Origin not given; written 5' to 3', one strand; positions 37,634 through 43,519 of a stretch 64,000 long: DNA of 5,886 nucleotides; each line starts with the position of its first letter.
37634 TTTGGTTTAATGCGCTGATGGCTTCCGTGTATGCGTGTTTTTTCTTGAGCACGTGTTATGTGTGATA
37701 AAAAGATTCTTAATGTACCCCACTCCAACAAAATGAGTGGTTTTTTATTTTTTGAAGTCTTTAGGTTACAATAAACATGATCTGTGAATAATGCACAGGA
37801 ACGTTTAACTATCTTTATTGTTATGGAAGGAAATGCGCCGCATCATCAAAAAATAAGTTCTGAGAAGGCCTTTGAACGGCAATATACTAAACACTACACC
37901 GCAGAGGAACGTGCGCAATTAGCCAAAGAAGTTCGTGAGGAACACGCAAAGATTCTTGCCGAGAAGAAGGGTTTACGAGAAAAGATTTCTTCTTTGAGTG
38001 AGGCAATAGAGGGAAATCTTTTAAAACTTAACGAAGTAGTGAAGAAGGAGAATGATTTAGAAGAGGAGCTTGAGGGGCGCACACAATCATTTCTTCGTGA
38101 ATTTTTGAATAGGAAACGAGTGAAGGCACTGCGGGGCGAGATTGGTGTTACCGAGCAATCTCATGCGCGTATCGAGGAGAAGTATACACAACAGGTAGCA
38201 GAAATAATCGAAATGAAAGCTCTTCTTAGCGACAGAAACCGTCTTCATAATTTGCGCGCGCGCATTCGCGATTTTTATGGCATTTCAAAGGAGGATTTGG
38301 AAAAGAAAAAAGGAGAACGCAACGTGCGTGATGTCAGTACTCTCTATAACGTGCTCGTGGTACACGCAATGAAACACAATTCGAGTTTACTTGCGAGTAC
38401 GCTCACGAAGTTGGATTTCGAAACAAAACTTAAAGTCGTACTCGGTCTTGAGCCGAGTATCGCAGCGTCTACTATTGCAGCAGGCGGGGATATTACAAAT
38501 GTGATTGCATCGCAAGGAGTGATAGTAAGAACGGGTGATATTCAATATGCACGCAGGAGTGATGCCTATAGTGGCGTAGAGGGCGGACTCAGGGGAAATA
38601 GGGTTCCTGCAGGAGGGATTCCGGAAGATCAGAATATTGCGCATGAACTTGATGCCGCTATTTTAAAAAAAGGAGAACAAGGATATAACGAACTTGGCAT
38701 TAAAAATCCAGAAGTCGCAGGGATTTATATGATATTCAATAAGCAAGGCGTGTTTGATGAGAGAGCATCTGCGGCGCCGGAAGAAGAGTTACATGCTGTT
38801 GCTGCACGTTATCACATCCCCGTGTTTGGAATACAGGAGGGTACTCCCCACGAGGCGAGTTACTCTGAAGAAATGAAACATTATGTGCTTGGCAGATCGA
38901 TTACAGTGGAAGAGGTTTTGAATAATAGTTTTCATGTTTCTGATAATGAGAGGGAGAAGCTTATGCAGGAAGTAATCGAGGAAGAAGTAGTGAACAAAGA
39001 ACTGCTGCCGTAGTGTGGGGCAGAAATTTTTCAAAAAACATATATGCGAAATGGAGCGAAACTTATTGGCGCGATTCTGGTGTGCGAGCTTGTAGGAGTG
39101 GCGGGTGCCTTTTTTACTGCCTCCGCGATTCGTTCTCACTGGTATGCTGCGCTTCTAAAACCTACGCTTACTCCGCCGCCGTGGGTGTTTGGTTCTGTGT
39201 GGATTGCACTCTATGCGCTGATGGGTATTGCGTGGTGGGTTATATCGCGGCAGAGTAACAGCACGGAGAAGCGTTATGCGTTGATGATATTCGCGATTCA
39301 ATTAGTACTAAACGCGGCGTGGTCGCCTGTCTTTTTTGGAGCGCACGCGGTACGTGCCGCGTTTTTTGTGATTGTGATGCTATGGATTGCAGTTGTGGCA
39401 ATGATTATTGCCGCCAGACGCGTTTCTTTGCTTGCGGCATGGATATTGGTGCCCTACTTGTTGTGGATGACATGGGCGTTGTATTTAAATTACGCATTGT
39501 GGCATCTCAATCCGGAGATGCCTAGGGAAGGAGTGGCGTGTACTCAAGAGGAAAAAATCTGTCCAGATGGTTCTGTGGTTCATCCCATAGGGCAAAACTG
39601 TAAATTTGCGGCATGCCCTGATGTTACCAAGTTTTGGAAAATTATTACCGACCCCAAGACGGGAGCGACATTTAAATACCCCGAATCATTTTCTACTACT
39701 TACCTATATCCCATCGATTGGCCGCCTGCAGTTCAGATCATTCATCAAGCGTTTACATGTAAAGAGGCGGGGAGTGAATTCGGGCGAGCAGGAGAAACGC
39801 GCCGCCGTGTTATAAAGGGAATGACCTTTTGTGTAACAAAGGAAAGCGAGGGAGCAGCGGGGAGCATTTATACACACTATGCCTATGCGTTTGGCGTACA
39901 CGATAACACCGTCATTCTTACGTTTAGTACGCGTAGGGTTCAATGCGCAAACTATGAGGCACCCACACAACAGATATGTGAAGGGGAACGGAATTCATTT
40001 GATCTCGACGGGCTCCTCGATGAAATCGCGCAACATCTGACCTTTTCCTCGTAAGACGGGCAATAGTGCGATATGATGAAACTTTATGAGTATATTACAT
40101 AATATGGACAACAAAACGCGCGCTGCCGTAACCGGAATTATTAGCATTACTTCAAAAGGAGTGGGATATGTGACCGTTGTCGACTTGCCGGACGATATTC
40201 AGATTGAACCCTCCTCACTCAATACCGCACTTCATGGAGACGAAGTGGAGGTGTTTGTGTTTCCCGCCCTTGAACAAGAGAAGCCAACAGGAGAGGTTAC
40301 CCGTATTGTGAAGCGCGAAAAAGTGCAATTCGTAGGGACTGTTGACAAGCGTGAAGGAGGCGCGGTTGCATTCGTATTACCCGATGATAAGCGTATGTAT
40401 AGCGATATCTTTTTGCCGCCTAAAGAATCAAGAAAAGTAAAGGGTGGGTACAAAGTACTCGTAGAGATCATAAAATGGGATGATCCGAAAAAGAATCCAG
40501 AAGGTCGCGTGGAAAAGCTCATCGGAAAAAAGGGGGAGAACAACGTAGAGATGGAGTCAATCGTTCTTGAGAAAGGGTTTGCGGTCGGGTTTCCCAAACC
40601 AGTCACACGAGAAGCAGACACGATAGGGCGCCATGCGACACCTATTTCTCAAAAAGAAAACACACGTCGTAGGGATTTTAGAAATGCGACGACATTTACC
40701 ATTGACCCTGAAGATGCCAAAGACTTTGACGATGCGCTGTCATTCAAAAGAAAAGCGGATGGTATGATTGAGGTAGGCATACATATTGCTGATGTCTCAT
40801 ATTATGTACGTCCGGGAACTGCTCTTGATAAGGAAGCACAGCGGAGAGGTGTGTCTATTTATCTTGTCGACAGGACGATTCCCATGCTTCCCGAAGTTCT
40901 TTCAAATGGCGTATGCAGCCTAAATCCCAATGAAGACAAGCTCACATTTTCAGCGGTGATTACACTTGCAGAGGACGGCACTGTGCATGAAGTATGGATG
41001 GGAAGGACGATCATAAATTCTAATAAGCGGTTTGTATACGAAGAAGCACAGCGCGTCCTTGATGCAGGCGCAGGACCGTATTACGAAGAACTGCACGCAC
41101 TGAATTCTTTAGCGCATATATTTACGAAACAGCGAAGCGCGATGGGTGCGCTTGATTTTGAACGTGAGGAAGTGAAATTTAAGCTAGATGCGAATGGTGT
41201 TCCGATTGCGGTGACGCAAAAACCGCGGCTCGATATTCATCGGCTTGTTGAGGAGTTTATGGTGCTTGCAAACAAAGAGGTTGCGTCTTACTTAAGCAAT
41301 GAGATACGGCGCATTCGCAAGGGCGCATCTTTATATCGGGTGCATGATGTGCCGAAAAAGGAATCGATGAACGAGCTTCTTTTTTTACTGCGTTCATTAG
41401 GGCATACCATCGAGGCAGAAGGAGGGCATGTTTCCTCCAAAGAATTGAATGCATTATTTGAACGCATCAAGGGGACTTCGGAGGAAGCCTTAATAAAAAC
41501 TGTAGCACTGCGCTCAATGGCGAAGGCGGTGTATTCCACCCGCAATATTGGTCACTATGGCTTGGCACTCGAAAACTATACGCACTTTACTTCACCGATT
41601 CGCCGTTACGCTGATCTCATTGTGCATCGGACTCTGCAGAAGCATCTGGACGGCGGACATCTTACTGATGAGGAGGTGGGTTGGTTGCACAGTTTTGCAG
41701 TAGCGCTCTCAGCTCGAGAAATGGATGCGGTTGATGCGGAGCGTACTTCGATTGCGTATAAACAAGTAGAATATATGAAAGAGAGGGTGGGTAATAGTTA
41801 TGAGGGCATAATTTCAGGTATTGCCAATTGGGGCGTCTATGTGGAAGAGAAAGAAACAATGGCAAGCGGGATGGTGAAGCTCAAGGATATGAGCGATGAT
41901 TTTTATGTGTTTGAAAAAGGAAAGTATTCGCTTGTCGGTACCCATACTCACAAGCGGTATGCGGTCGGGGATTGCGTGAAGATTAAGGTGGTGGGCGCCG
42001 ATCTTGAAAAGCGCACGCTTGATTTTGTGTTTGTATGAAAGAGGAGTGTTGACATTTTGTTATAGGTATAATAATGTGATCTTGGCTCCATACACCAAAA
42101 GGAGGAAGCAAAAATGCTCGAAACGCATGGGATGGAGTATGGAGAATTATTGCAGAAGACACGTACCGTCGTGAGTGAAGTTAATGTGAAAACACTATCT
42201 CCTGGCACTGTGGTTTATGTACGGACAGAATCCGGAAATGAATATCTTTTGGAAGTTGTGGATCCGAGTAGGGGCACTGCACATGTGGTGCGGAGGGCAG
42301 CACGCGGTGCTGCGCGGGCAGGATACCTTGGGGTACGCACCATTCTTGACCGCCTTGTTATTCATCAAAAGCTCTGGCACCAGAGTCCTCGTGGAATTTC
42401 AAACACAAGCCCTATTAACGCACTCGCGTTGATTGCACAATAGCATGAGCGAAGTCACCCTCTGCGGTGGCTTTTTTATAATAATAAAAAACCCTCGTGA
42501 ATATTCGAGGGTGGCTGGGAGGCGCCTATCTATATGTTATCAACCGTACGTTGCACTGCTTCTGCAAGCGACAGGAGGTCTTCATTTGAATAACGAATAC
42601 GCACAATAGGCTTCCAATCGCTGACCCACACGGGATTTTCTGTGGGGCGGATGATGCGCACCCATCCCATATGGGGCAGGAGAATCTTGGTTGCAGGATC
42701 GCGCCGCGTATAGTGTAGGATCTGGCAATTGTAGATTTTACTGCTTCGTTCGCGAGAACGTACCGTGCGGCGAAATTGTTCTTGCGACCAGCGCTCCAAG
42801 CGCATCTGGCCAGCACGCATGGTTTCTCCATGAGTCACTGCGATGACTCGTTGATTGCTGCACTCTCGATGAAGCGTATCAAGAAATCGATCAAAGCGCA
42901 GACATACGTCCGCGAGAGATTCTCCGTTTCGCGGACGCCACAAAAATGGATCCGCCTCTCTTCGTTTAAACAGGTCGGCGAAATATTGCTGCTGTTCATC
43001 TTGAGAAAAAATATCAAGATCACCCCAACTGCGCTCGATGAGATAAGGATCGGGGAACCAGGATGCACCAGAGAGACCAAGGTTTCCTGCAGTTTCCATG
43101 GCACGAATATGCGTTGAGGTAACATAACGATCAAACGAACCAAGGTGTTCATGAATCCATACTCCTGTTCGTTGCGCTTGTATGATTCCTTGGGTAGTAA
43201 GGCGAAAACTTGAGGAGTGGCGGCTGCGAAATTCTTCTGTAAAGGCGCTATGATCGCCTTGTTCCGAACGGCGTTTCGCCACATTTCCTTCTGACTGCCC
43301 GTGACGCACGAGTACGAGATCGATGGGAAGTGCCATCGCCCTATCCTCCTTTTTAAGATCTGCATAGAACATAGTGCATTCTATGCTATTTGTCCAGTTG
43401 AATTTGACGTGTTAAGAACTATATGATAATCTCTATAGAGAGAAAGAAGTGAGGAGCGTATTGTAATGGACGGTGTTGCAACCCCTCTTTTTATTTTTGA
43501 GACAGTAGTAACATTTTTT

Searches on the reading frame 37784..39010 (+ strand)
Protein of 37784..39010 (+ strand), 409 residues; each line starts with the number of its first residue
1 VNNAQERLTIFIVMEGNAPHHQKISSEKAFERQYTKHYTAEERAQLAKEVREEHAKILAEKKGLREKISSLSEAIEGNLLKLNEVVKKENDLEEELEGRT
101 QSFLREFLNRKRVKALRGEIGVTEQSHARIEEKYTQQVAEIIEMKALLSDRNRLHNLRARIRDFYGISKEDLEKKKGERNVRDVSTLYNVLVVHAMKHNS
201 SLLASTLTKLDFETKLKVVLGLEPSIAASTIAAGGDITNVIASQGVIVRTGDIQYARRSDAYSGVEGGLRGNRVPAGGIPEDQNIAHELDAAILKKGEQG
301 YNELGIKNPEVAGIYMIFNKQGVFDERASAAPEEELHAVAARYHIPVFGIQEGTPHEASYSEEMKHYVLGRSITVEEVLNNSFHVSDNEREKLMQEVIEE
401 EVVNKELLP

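Call 14: search_protein_families(library=pfam, proteins=[window:37784-39010:+], max_evalue=0.001)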
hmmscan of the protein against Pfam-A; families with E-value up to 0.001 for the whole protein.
window:37784-39010:+ (409 aa): 0 families

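Call 44: search_protein_families(library=pfam, proteins=[window:37784-39010:+], max_evalue=1)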
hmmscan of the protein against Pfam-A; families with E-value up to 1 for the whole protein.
window:37784-39010:+ (409 aa): 3 families
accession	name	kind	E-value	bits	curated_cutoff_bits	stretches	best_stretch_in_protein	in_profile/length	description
PF20284.3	CTD8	-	0.21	12.2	27.6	1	148-215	44-107/127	C-terminal domain 8 of the ABC-three component (ABC-3C) systems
PF14798.11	Ca_hom_mod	-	0.3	10.6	25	1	24-61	205-241/252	Calcium homeostasis modulator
PF00356.27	LacI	-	0.4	10.9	27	1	374-395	15-36/46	Bacterial regulatory proteins, lacI family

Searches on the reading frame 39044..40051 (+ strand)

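Call 15: search_protein_families(library=pfam, proteins=[window:39044-40051:+], max_evalue=0.001)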
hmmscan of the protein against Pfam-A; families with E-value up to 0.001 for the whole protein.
window:39044-40051:+ (336 aa): 1 family
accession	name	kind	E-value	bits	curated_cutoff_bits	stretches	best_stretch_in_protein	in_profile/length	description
PF03073.20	TspO_MBR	-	8e-43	146.1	24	1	10-153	1-144/145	TspO/MBR family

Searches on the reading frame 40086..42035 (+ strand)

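Call 15: search_protein_families(library=pfam, proteins=[window:40086-42035:+], max_evalue=0.001)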
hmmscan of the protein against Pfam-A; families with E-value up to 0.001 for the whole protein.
window:40086-42035:+ (650 aa): 5 families
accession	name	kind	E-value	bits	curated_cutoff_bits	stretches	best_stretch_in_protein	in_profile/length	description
PF00773.25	RNB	-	8.9e-108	360.8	29.3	1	195-522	1-325/326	RNB domain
PF17876.7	CSD2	-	1.1e-24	86.7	26.2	1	96-170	1-74/74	Cold shock domain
PF08206.17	OB_RNB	-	2.8e-14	53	24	2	17-74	1-58/58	Ribonuclease B OB domain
PF17849.7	OB_Dis3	-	6e-07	29.9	22.8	1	104-163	21-76/77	Dis3-like cold-shock domain 2 (CSD2)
PF00575.29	S1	-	2.3e-05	25.1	22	1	567-646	3-70/74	S1 RNA binding domain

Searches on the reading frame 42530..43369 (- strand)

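Call 15: search_protein_families(library=pfam, proteins=[window:42530-43369:-], max_evalue=0.001)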
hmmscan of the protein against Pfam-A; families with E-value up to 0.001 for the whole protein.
window:42530-43369:- (279 aa): 1 family
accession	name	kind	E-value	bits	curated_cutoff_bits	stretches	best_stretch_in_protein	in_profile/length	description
PF00300.27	His_Phos_1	-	1.3e-27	97.1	21.7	1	18-202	1-169/194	Histidine phosphatase superfamily (branch 1)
